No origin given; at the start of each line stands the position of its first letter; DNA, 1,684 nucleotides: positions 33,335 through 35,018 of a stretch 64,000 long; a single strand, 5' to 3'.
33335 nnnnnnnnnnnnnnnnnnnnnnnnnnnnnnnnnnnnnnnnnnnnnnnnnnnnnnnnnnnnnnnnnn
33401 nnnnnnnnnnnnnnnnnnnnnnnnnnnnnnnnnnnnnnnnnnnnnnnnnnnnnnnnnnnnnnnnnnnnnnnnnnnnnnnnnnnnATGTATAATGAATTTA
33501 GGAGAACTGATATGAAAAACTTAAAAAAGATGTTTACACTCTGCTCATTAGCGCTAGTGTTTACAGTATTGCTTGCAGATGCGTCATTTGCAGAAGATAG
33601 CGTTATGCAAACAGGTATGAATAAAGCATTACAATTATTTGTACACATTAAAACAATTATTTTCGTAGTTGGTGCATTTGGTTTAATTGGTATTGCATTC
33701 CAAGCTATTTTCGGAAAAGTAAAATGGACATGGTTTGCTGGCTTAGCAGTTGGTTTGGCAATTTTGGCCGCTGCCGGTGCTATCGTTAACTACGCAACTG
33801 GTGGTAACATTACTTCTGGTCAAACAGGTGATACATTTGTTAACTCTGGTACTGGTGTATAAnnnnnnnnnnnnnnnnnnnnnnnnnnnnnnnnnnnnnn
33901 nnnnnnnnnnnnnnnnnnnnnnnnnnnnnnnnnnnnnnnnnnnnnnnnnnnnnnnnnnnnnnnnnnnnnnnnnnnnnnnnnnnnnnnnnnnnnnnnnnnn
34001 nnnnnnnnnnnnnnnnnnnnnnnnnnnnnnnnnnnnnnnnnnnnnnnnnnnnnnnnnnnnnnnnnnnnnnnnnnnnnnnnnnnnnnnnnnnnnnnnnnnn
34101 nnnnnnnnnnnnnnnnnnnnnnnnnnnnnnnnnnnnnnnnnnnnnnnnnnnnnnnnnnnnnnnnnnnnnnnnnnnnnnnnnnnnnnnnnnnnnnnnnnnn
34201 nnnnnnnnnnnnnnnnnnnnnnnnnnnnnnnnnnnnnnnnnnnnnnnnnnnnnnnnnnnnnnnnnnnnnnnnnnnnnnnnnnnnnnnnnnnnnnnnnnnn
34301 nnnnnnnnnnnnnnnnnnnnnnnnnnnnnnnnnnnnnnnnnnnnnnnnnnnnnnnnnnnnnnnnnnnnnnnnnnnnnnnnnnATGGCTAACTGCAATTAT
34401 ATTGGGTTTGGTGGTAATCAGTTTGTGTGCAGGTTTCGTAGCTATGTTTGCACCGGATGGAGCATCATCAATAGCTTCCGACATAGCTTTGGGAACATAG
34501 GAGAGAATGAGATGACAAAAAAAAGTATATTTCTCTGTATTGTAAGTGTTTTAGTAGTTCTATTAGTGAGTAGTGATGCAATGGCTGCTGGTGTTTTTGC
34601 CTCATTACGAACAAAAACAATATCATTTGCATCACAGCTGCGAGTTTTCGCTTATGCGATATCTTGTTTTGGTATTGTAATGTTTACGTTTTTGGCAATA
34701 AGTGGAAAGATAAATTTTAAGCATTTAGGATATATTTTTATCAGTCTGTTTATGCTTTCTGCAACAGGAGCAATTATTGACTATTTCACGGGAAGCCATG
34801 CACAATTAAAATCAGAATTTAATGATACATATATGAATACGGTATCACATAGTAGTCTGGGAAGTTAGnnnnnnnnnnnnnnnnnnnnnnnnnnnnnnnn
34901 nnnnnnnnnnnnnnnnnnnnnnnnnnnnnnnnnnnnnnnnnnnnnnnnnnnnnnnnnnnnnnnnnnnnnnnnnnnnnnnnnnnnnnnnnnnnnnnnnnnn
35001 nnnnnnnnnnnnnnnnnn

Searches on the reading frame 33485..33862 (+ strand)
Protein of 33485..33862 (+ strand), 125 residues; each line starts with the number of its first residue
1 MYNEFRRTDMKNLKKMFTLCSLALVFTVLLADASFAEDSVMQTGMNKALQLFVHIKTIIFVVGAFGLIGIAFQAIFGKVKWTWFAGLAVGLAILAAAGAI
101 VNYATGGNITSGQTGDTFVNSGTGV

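Call 7: search_protein_families(library=pfam, proteins=[window:33485-33862:+], max_evalue=0.001)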
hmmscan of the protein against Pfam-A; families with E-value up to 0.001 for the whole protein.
window:33485-33862:+ (125 aa): 1 family
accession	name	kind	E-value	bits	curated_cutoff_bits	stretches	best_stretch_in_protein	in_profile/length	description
PF04956.18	TrbC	-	1.6e-10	41.5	27.9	1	11-103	2-97/98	TrbC/VIRB2 pilin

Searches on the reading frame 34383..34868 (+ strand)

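Call 7: search_protein_families(library=pfam, proteins=[window:34383-34868:+], max_evalue=0.001)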
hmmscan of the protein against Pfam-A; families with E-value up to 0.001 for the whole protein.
window:34383-34868:+ (161 aa): 1 family
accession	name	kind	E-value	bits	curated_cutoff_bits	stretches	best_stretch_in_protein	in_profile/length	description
PF04956.18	TrbC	-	6.7e-05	23.5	27.9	1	44-135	6-98/98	TrbC/VIRB2 pilin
